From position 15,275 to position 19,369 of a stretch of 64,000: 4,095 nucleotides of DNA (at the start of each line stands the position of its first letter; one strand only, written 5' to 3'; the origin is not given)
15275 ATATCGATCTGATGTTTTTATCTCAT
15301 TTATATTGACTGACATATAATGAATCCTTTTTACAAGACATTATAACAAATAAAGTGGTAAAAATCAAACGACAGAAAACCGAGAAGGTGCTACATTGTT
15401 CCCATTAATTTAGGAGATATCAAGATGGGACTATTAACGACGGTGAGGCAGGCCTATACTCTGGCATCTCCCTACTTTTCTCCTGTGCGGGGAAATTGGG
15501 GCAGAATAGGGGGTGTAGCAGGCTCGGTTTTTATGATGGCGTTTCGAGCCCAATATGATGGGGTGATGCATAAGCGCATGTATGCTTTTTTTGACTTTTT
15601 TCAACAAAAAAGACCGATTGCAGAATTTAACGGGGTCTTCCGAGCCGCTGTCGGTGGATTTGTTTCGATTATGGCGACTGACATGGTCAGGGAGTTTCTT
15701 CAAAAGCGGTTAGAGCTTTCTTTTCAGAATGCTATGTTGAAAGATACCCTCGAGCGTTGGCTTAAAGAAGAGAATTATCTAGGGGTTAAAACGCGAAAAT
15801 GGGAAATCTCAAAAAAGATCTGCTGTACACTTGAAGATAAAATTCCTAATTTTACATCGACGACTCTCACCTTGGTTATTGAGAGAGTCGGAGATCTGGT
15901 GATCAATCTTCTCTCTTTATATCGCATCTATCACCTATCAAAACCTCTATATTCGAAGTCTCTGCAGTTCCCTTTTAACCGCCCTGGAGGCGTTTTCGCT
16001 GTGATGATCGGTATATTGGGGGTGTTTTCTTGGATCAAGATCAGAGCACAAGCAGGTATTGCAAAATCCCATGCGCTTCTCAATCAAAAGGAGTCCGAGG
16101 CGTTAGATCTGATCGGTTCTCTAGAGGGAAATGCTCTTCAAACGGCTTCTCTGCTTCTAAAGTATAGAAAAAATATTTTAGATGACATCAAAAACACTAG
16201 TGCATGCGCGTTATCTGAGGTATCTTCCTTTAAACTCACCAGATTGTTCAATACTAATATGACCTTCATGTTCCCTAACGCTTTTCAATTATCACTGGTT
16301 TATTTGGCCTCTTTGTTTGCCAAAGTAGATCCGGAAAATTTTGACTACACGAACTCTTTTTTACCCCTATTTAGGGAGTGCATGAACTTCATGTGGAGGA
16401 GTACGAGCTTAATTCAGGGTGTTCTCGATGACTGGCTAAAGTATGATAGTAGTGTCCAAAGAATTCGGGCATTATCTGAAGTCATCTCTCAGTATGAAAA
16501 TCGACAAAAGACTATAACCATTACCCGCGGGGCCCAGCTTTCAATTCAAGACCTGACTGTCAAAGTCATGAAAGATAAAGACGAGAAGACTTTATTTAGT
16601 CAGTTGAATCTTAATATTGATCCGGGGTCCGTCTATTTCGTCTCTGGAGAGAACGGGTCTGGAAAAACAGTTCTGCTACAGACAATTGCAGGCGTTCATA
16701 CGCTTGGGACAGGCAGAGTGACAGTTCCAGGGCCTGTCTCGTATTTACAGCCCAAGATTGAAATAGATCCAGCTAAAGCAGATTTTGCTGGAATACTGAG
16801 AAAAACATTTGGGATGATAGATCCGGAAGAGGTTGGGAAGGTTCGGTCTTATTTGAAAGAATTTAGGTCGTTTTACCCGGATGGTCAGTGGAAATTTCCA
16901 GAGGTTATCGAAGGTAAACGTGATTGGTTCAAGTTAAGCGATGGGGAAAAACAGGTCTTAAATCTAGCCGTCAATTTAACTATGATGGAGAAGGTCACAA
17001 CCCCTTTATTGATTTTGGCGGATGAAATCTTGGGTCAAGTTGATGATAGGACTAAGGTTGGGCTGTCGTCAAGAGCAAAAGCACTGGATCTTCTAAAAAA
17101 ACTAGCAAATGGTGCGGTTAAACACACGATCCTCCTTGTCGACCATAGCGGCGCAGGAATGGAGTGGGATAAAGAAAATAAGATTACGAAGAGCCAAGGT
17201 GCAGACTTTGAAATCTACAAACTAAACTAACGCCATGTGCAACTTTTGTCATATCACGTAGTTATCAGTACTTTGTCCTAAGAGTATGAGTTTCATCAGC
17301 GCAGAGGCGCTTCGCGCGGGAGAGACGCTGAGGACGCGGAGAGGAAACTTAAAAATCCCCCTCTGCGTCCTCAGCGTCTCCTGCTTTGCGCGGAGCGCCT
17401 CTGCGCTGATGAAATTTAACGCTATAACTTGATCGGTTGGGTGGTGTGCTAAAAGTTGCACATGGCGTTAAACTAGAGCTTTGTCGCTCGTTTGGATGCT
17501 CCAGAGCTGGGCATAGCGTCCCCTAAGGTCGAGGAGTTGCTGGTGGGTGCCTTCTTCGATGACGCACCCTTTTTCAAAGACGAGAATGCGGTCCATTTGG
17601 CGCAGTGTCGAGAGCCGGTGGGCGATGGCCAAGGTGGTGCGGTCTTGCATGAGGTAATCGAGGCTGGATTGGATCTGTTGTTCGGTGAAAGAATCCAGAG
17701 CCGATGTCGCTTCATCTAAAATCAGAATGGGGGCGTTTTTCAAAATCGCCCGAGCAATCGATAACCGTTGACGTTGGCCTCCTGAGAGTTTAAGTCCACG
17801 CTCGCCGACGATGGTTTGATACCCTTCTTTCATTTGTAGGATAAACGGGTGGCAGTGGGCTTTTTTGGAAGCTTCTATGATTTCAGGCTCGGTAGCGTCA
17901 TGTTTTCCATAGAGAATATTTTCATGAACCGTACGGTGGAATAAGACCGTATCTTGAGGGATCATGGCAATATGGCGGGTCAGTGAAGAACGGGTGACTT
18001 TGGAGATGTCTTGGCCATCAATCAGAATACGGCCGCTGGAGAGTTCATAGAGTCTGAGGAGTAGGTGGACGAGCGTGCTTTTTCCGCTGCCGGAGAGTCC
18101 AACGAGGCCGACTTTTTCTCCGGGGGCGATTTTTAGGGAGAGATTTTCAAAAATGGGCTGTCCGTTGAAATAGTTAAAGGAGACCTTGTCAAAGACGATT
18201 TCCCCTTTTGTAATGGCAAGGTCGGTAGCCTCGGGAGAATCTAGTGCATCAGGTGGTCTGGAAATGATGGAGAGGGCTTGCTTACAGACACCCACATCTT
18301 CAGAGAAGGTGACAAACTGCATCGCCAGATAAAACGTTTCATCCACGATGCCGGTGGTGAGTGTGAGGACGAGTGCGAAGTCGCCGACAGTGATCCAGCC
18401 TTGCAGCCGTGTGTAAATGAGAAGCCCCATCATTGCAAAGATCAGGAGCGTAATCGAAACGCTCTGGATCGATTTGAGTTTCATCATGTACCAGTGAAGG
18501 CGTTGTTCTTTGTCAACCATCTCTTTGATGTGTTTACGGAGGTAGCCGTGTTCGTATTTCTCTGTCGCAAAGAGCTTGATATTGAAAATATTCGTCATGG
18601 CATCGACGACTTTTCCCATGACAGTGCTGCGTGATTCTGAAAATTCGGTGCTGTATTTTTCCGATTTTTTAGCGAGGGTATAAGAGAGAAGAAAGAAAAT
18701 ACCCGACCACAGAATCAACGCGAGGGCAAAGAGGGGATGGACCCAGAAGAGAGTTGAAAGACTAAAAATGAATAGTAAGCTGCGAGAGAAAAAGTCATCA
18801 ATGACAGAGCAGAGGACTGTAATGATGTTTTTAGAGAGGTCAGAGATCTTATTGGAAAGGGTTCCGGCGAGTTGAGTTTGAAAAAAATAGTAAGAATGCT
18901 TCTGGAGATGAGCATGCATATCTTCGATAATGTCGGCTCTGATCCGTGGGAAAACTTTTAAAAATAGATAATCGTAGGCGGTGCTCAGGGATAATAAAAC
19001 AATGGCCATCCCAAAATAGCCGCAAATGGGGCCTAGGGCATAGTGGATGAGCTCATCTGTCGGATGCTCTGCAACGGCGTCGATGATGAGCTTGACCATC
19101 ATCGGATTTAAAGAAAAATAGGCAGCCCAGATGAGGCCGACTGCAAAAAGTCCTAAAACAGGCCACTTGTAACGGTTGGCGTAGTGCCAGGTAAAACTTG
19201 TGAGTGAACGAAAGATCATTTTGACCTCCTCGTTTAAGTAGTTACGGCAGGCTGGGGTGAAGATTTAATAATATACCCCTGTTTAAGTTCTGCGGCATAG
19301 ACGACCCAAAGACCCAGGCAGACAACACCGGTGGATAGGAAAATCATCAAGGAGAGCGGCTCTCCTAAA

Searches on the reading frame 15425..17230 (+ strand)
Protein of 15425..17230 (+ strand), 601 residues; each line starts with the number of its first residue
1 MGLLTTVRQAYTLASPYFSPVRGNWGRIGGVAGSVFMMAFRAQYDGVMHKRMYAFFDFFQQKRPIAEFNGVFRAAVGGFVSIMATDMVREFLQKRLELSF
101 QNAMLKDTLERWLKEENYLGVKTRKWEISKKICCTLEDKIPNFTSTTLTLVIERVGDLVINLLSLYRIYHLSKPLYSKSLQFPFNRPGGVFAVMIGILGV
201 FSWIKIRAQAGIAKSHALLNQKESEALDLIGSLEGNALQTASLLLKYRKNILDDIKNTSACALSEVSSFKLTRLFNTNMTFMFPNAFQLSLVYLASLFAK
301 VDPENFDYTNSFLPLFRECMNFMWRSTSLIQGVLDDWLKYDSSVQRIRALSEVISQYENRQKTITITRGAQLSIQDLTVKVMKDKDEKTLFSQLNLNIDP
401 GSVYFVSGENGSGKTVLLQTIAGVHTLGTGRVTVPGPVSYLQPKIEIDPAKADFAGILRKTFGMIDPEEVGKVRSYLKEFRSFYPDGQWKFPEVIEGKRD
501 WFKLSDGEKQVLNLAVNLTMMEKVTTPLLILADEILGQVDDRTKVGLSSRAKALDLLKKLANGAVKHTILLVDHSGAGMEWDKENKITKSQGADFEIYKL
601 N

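Call 77: search_protein_families(library=pfam, proteins=[window:15425-17230:+], max_evalue=0.01)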
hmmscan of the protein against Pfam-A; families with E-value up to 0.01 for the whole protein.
window:15425-17230:+ (601 aa): 4 families
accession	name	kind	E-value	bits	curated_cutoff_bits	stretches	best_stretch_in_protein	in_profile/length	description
PF00005.33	ABC_tran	-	1.1e-09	39.4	25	1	392-524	2-129/137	ABC transporter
PF02463.25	SMC_N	-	7.2e-05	22.8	40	0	393-422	17-45/220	RecF/RecN/SMC N terminal domain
PF05729.18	NACHT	-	0.0053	17.1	26.7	0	403-422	2-21/167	NACHT domain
PF13191.12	AAA_16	-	0.0076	17.2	32.6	0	402-423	25-46/167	AAA ATPase domain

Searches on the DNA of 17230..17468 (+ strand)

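Call 74: search_dna_similar(query=window:17230-17468:+, collection=plasmids, mode=distant, max_rows=8)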
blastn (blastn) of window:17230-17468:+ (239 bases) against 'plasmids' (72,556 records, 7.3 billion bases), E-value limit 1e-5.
No match.

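Call 75: search_dna_similar(query=window:17230-17468:+, collection=phages, mode=distant, max_rows=8)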
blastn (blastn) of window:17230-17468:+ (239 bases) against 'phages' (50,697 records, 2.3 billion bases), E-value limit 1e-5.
No match.

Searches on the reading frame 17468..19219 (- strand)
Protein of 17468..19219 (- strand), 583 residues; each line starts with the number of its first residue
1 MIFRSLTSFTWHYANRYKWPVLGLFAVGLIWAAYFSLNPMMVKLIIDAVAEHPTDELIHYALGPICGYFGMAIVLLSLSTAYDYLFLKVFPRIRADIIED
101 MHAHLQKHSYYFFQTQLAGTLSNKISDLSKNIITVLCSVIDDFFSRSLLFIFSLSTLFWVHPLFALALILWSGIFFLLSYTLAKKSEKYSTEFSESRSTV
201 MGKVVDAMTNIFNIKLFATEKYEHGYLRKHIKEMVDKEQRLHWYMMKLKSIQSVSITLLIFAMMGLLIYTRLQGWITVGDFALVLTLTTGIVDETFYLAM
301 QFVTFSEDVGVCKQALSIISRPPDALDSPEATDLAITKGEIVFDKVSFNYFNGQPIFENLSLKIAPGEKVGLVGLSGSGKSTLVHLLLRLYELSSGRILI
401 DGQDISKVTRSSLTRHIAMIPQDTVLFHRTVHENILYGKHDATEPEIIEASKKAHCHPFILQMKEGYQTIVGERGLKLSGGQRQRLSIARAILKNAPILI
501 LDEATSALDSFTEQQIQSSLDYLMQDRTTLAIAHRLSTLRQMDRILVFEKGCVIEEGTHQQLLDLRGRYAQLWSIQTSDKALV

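Call 21: find_encoding_contigs(protein=window:17468-19219:-, flank=4000, max_places=10)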
Protein window:17468-19219:- (583 aa): 9 contigs read that carry it; 6 places shown.
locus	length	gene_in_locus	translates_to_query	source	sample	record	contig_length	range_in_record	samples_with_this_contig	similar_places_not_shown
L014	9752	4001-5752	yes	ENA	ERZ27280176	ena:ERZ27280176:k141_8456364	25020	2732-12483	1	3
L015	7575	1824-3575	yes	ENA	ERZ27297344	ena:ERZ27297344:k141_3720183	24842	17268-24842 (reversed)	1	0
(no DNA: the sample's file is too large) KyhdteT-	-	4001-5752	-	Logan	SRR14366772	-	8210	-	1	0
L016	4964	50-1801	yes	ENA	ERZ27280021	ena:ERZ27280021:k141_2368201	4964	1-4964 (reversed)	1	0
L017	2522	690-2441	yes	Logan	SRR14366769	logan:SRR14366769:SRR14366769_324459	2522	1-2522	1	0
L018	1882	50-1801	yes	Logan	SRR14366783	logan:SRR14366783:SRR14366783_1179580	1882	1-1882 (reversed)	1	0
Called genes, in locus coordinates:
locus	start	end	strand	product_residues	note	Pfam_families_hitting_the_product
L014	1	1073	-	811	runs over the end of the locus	PF10354:BMT5-like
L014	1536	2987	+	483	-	PF00089:Trypsin, PF13365:Trypsin_2, PF00595:PDZ, PF13180:PDZ_2, PF17820:PDZ_6, PF00595:PDZ (weak), PF13180:PDZ_2 (weak), PF17820:PDZ_6, +1 more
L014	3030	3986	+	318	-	PF00892:EamA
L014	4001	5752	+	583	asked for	PF00664:ABC_membrane, PF00005:ABC_tran, PF02463:SMC_N (faint)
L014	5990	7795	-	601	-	PF00005:ABC_tran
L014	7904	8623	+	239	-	PF00300:His_Phos_1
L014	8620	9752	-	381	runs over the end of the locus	PF13398:Peptidase_M50B (weak), PF02163:Peptidase_M50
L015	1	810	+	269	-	?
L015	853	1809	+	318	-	PF00892:EamA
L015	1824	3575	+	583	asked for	PF00664:ABC_membrane, PF00005:ABC_tran, PF02463:SMC_N (faint)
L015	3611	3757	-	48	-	-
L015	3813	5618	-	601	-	PF00005:ABC_tran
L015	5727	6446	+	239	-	PF00300:His_Phos_1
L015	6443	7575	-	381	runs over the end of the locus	PF13398:Peptidase_M50B (weak), PF02163:Peptidase_M50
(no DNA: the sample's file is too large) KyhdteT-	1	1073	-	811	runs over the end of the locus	PF10354:BMT5-like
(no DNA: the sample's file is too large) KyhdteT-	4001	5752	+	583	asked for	PF00664:ABC_membrane, PF00005:ABC_tran, PF02463:SMC_N (faint)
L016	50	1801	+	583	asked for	PF00664:ABC_membrane, PF00005:ABC_tran, PF02463:SMC_N (faint)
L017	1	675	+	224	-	?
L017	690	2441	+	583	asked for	PF00664:ABC_membrane, PF00005:ABC_tran, PF02463:SMC_N (faint)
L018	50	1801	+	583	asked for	PF00664:ABC_membrane, PF00005:ABC_tran, PF02463:SMC_N (faint)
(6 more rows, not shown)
